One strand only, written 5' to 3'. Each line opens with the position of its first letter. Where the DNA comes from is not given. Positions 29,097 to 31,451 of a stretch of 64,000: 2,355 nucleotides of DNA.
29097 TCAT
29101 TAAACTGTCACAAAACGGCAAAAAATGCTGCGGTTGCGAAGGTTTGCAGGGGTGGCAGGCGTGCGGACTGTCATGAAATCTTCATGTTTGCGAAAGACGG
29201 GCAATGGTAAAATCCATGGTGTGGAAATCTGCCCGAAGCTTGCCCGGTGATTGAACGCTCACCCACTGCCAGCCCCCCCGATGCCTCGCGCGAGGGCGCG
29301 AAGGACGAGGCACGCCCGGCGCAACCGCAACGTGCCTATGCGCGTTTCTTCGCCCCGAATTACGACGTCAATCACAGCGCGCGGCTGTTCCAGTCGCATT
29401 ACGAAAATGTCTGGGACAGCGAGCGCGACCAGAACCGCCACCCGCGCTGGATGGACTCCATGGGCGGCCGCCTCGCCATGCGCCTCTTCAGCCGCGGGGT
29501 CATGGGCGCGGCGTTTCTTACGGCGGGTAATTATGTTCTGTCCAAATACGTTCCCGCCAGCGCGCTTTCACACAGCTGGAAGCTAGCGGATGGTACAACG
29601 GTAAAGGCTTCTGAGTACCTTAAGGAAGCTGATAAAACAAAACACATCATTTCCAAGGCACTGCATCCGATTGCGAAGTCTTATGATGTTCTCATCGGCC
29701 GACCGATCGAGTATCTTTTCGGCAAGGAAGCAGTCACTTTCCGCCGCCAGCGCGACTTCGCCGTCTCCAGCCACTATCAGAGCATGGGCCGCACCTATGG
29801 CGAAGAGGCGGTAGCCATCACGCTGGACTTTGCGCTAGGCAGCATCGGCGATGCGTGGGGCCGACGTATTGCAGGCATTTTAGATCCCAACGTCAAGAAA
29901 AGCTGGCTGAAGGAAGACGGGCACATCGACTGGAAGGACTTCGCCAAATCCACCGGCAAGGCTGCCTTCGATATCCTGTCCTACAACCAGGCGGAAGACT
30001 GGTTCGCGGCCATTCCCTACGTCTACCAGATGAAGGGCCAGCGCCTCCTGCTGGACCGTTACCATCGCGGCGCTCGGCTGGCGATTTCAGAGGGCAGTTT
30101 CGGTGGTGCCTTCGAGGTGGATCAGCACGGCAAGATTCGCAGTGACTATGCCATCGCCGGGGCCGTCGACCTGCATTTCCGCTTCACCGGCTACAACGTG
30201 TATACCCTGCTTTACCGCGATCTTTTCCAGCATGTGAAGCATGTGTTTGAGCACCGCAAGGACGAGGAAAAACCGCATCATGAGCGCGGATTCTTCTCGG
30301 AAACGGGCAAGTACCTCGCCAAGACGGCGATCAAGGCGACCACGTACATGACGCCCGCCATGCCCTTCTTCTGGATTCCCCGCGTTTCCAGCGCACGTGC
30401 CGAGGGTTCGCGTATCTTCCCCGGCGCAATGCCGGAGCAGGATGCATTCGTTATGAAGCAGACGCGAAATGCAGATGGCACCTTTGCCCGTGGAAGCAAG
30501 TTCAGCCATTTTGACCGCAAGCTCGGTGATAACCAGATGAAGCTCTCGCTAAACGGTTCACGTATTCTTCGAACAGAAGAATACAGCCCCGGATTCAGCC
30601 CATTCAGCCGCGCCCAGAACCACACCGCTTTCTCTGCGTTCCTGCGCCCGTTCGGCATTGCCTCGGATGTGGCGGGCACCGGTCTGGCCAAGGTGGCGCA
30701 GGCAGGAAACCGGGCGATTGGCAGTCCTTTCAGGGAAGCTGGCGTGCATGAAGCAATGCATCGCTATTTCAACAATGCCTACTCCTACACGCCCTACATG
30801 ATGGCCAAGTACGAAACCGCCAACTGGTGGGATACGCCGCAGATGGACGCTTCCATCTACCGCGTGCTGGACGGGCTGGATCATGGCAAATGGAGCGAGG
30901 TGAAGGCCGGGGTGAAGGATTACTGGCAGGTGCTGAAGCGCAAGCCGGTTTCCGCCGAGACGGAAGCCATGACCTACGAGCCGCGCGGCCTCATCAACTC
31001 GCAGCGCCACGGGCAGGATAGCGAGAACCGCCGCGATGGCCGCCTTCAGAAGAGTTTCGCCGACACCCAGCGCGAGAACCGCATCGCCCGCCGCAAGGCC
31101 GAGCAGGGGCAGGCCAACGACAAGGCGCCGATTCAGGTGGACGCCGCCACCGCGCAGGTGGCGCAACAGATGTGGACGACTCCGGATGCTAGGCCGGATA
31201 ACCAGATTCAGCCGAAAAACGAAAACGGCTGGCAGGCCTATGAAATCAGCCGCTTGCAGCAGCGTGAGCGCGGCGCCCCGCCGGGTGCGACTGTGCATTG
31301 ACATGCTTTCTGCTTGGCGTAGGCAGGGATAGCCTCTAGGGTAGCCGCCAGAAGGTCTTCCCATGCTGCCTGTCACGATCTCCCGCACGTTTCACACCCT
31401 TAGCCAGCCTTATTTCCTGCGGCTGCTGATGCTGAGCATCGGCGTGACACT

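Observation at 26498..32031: Divergent pair of large orphan proteins plus an EI24/CysZ-like membrane protein: best candidate for an undescribed module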

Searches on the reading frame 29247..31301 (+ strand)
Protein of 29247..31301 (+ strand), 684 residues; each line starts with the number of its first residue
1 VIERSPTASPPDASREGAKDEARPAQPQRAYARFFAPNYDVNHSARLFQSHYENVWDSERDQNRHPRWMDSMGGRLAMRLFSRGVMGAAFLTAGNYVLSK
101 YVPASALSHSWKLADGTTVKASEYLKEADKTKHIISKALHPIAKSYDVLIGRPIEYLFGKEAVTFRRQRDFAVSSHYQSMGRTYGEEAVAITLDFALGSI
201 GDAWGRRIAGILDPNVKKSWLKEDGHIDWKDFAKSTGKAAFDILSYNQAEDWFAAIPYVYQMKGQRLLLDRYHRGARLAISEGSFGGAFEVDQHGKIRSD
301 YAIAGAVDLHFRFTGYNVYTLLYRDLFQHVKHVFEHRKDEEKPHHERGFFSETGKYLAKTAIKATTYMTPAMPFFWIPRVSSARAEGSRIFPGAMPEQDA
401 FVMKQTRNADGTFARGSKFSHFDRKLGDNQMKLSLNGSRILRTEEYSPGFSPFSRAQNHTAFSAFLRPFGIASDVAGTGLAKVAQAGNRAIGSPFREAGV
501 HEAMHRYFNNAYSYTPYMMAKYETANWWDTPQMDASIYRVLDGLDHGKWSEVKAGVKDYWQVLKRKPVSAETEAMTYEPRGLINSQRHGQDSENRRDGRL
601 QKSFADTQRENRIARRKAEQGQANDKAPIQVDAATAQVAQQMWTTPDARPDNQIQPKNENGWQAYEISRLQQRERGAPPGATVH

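Call 4: search_protein_families(library=pfam, proteins=[window:29247-31301:+], max_evalue=1)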
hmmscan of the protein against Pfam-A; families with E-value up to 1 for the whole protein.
window:29247-31301:+ (684 aa): 0 families

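Call 5: search_protein_families(library=ncbifam, proteins=[window:29247-31301:+], max_evalue=1)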
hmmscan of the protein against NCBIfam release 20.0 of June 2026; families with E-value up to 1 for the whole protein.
window:29247-31301:+ (684 aa): 0 families

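Call 9: search_solved_structures(query=window:29247-31301:+, max_evalue=10)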
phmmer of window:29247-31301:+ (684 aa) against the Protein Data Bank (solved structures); distinct sequences matched with E-value up to 10: 0.

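Call 11: find_homologous_proteins(query=window:29247-31301:+)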
Query window:29247-31301:+ (684 aa): 32 proteins with E <= 0.001 among 8000 candidates.
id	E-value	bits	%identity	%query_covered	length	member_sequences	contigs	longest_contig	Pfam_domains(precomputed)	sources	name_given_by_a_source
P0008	0.0e+0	1583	100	100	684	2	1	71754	-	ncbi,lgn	-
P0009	4.6e-264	896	61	96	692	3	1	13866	-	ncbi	-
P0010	4.6e-252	856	58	98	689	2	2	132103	-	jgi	jgi:hypothetical protein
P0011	3.2e-246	837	58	95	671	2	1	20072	-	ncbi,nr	ncbi:MAG: hypothetical protein K2Q12_02235 [Rickettsiales bacterium]|nr:hypothetical protein [Ricket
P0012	1.0e-226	773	54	98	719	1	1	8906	-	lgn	-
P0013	1.1e-218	746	52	100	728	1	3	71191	-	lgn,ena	-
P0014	3.0e-130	454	39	100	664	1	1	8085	-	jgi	jgi:hypothetical protein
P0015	6.1e-84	301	36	74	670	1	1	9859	-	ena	-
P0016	1.2e-83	300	32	98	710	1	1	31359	-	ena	-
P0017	5.8e-76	275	33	83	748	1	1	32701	-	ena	-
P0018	8.4e-75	271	34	75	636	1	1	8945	-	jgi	jgi:hypothetical protein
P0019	3.9e-74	268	34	77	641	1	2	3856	-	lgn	-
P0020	1.0e-72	264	31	93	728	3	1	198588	-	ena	-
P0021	9.3e-69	251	34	74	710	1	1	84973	-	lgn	-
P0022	9.9e-67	244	32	80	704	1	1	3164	-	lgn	-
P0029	2.0e-59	220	31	83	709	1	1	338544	-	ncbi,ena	-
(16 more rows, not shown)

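Call 17: find_encoding_contigs(protein=P0029, flank=8000, max_places=1)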
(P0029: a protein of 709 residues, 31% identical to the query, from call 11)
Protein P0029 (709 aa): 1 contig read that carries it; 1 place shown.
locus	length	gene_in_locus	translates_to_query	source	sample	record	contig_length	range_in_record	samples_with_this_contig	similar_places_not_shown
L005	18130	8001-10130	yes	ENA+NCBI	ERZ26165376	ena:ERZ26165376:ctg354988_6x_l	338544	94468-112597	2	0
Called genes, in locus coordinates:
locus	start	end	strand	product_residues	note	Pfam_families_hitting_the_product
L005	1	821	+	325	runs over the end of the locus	-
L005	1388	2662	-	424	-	PF01266:DAO (weak), PF13450:NAD_binding_8, PF01593:Amino_oxidase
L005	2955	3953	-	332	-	PF12146:Hydrolase_4, PF00561:Abhydrolase_1, PF12697:Abhydrolase_6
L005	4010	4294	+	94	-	PF06233:Usg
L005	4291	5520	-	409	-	PF01960:ArgJ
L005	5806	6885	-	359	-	PF13524:Glyco_trans_1_2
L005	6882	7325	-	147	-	PF13499:EF-hand_7 (faint), PF00036:EF-hand_1 (faint), PF13202:EF-hand_5 (faint), PF13405:EF-hand_6 (faint)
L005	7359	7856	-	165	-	PF06776:IalB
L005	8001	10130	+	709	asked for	-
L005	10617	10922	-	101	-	PF04800:NDUS4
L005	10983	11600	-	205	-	PF13489:Methyltransf_23, PF07021:MetW, PF13847:Methyltransf_31, PF08241:Methyltransf_11, PF08242:Methyltransf_12, PF13649:Methyltransf_25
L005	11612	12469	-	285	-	PF00702:Hydrolase, PF13344:Hydrolase_6, PF13242:Hydrolase_like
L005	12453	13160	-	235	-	PF00072:Response_reg, PF00486:Trans_reg_C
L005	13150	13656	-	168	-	PF01713:Smr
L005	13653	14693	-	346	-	PF03562:MltA, PF06725:3D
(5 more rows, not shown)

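Call 18: find_encoding_contigs(protein=P0020, flank=8000, max_places=1)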
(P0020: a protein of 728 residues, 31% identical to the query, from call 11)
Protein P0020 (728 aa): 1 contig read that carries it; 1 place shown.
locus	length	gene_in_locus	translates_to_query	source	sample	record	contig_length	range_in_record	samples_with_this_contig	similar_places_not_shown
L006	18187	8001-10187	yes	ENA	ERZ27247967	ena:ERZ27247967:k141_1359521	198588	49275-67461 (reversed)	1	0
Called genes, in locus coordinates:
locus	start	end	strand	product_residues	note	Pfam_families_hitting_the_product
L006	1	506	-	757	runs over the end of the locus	PF07244:POTRA, PF08478:POTRA_1 (faint), PF07244:POTRA, PF01103:Omp85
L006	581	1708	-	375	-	PF02163:Peptidase_M50, PF00595:PDZ (weak), PF13180:PDZ_2, PF17820:PDZ_6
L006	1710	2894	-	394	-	PF02670:DXP_reductoisom, PF08436:DXP_redisom_C, PF13288:DXPR_C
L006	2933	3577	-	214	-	PF01148:CTP_transf_1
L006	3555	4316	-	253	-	PF01255:Prenyltransf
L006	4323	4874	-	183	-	PF01765:RRF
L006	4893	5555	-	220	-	PF00696:AA_kinase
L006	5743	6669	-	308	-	PF25025:EF-Ts_N (weak), PF00889:EF_TS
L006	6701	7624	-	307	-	PF00318:Ribosomal_S2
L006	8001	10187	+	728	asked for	-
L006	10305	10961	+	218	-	PF01965:DJ-1_PfpI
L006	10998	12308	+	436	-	PF00015:MCPsignal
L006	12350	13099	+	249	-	PF00775:Dioxygenase_C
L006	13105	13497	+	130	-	PF13840:ACT_7 (weak)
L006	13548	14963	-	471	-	PF00206:Lyase_1, PF10415:FumaraseC_C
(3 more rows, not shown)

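Call 19: find_encoding_contigs(protein=P0021, flank=8000, max_places=1)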
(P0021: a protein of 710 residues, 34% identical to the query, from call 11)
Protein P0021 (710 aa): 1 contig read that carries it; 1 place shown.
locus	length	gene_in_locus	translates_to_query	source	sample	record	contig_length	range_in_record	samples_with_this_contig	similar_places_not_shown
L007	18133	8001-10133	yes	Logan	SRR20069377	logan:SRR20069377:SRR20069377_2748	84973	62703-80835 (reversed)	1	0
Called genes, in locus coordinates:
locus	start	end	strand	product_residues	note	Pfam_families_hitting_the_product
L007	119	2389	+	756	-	PF13517:FG-GAP_3 (faint), PF01839:FG-GAP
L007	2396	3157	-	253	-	PF01255:Prenyltransf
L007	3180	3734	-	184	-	PF01765:RRF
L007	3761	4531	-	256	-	PF00696:AA_kinase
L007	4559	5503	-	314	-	PF10095:DUF2333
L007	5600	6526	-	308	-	PF25025:EF-Ts_N (weak), PF00889:EF_TS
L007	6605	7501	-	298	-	PF00318:Ribosomal_S2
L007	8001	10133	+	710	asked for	-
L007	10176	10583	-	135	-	-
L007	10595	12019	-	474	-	PF00206:Lyase_1, PF10415:FumaraseC_C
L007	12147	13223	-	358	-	PF22660:RS_preATP-grasp-like, PF02222:ATP-grasp, PF17769:PurK_C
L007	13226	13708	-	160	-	PF00731:AIRC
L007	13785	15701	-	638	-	-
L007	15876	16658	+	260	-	PF00990:GGDEF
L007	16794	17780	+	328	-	PF16868:NMT1_3, PF09084:NMT1, PF12974:Phosphonate-bd (weak)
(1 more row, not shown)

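Call 28: find_related_loci(query=A2, collection=genome_contigs, flank=10000)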
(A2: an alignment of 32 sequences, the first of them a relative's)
Query A2 (684 aa) in genome_contigs; peptide patterns used: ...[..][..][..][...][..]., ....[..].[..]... (x = any residue, [..] = any of these).
119 stretches matched a pattern; 88 encode a relative of the query (tblastn E <= 1e-3); the best 80 are kept; 80 distinct loci.
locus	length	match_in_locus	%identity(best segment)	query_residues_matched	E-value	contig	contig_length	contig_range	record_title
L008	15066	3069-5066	58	32-684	0e+0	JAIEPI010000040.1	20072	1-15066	MAG: Rickettsiales bacterium isolate co.spades.DASTOOL.2.5kb_001 c_000000437126, whole genome shotgun sequence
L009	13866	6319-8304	61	30-684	0e+0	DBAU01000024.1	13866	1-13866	MAG TPA_asm: Alphaproteobacteria bacterium UBA1002 UBA1002_contig_2788, whole genome shotgun sequence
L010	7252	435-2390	32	41-684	1e-103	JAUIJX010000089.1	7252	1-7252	MAG: Alphaproteobacteria bacterium isolate Co_bin.335 NODE_58208_length_7252_cov_0.767439, whole genome shotgun sequence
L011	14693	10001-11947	32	38-684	2e-95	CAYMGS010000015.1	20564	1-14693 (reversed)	MAG TPA_asm: uncultured Rickettsiales bacterium isolate SRP141376_co5_127 genome assembly, contig: NODE_6285_length_2056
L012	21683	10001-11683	35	61-620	6e-88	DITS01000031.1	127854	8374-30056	MAG TPA_asm: Alphaproteobacteria bacterium UBA6178 UBA6178_contig_33297, whole genome shotgun sequence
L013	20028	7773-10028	37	29-684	3e-87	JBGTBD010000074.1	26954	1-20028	MAG: Rickettsiales bacterium isolate JTS-AC89 k141_162345, whole genome shotgun sequence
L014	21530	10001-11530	35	50-555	9e-86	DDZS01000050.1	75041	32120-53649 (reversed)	MAG TPA_asm: Alphaproteobacteria bacterium UBA3002 UBA3002_contig_10329, whole genome shotgun sequence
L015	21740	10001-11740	33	54-622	6e-85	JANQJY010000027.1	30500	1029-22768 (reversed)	MAG: Rickettsiales bacterium isolate PL25a_bin.132 k99_2189083, whole genome shotgun sequence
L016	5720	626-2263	34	68-615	6e-82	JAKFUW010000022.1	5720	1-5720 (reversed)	MAG: Alphaproteobacteria bacterium isolate D1_Bin_43 D1_0007563, whole genome shotgun sequence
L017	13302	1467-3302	31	47-655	2e-81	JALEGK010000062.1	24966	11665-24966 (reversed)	MAG: Rickettsiales bacterium isolate CC_bin32 k97_178747, whole genome shotgun sequence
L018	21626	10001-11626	33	20-569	2e-77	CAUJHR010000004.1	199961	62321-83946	MAG: Pseudomonadota bacterium isolate KLAP47 genome assembly, contig: KLAP47_830996, whole genome shotgun sequence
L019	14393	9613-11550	30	30-684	4e-75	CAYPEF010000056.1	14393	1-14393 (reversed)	MAG TPA_asm: uncultured Rickettsiales bacterium isolate SRP278252_co2_163 genome assembly, contig: NODE_8746_length_1439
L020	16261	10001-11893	29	1-627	1e-74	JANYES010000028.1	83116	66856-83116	MAG: Alphaproteobacteria bacterium isolate 338R_metabinner_4 338R_k141_1530984, whole genome shotgun sequence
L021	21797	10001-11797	35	19-634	8e-90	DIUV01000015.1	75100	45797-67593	MAG TPA_asm: Alphaproteobacteria bacterium UBA6149 UBA6149_contig_21833, whole genome shotgun sequence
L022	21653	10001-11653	34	61-597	5e-73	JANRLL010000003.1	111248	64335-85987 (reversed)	MAG: Rickettsiales bacterium isolate bins.21 k141_1463712, whole genome shotgun sequence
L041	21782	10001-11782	31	6-565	4e-65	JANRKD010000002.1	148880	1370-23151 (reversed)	MAG: Alphaproteobacteria bacterium isolate bins.32 k141_5147715, whole genome shotgun sequence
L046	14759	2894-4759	30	14-617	8e-64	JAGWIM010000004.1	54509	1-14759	MAG: Pseudomonadota bacterium isolate REEB114 contig-150_556, whole genome shotgun sequence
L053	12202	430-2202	30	44-633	5e-59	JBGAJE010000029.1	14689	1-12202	MAG: Rickettsiales bacterium isolate MAG_MBR_H125.1 MBRH125-1_opera_contig_7646, whole genome shotgun sequence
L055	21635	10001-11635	31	50-562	2e-58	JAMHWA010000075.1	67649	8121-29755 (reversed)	MAG: Alphaproteobacteria bacterium isolate UR_AS_maxbin.022 k201_1452336, whole genome shotgun sequence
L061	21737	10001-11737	30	66-571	5e-56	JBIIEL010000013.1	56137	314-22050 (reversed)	MAG: Rickettsiales bacterium isolate ME2000-09-26pf_3300044610_group1_bin83 Rohwer_bin1996_scaffold_251_c1, whole genome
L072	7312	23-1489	32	161-544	2e-51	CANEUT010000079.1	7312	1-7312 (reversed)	MAG: Rickettsiales bacterium isolate CE-Jul18-75 genome assembly, contig: CE-Jul18-75.fna-C79, whole genome shotgun sequ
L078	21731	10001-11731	29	3-555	2e-51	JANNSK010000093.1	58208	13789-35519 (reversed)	MAG: Alphaproteobacteria bacterium isolate SOY_31_metabat_223 SOY_31_k141_1331317, whole genome shotgun sequence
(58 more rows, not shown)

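Call 32: predict_structure(alignment_id=A2)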
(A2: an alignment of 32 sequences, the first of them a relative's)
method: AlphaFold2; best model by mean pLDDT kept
length: 684 residues; sequences in the alignment: 32
mean_pLDDT: 74.3   pTM: 0.73
mean pLDDT of the five models: 74.3, 71.0, 70.9, 70.7, 68.2
residues with pLDDT >= 90: 220; 70-90: 219; 50-70: 111; < 50: 134
segments of 3 or more residues with pLDDT < 50: 1-37, 42-60, 407-418, 420-435, 582-586, 629-631, 639-664, 673-684
pLDDT, mean of each block of 10 residues (from residue 1): 34 37 42 47 44 44 67 84 90 91 86 86 91 94 96 95 82 66 93 91 86 80 88 84 83 93 92 90 86 87 95 91 78 67 58 82 90 94 88 80 55 45 45 51 69 92 95 93 86 72 89 90 83 88 93 96 87 73 50 54 60 67 57 54 40 38 49 45 35
secondary structure, 60 per line:
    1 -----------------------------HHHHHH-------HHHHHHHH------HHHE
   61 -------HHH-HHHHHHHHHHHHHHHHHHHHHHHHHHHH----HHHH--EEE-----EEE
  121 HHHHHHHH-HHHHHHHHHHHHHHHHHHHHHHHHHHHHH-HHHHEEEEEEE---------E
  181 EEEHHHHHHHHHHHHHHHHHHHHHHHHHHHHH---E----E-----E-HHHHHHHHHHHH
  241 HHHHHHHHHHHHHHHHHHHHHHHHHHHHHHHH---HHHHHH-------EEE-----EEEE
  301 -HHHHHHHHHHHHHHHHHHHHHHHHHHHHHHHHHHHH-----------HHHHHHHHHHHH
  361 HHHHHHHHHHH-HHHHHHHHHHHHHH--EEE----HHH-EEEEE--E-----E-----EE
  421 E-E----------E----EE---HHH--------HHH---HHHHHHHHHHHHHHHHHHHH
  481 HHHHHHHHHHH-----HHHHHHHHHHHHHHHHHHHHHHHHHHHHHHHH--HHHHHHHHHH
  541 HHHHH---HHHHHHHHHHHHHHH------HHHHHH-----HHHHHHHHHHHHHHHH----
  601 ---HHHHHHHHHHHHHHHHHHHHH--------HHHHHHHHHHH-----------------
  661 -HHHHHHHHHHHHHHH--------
elements in order (helices of 4 or more, strands of 3 or more residues): H30-35 H43-50 H72-99 H104-107 E110-112 E118-120 H121-128 H130-158 H160-163 E164-170 E180-183 H184-212 H229-272 H276-281 E289-291 E297-300 H302-337 H349-371 H373-386 E389-391 E400-404 E419-421 H461-491 H497-528 H531-545 H549-563 H570-575 H581-596 H604-624 H633-643 H662-676
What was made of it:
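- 29247..31301 (+): Gene B (684 aa). An all-alpha protein of a closed, unannotated family. AF2 model pLDDT 74, pTM 0.73, long helices (call 32).
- The model is a compact helical bundle (call 32).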

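Call 35: search_protein_representatives(alignment_id=A2)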
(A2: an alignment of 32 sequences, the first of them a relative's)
Query: 32 sequences, 660 profile positions. Proteins with E-value up to 0.001 (for the whole library): 248; up to 1e-10: 237; up to 1e-30: 204. The best 150 are listed.
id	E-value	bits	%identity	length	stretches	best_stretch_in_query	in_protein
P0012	3.3e-220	750.0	-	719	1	24-660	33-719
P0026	9.8e-215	731.9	-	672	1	25-660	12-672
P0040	1.7e-211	721.2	-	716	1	16-660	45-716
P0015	7.5e-209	712.4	-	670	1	43-619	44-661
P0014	3.5e-206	703.6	-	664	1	24-660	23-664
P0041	1.5e-203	694.9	-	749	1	13-660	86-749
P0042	1.5e-201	688.3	-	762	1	37-660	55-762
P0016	7.2e-199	679.5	-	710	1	24-660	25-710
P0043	7.1e-198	676.2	-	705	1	14-660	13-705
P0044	1.0e-197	675.7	-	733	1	44-660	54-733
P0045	2.0e-197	674.7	-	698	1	7-660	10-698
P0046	2.9e-197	674.1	-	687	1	27-660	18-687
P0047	3.2e-197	674.0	-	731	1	24-660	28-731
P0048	1.5e-196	671.8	-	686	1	16-660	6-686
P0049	2.9e-195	667.6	-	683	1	5-660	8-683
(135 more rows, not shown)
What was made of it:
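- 29247..31301 (+): 248 clusters at E<=1e-3 among 1.84e9 representatives (call 35).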
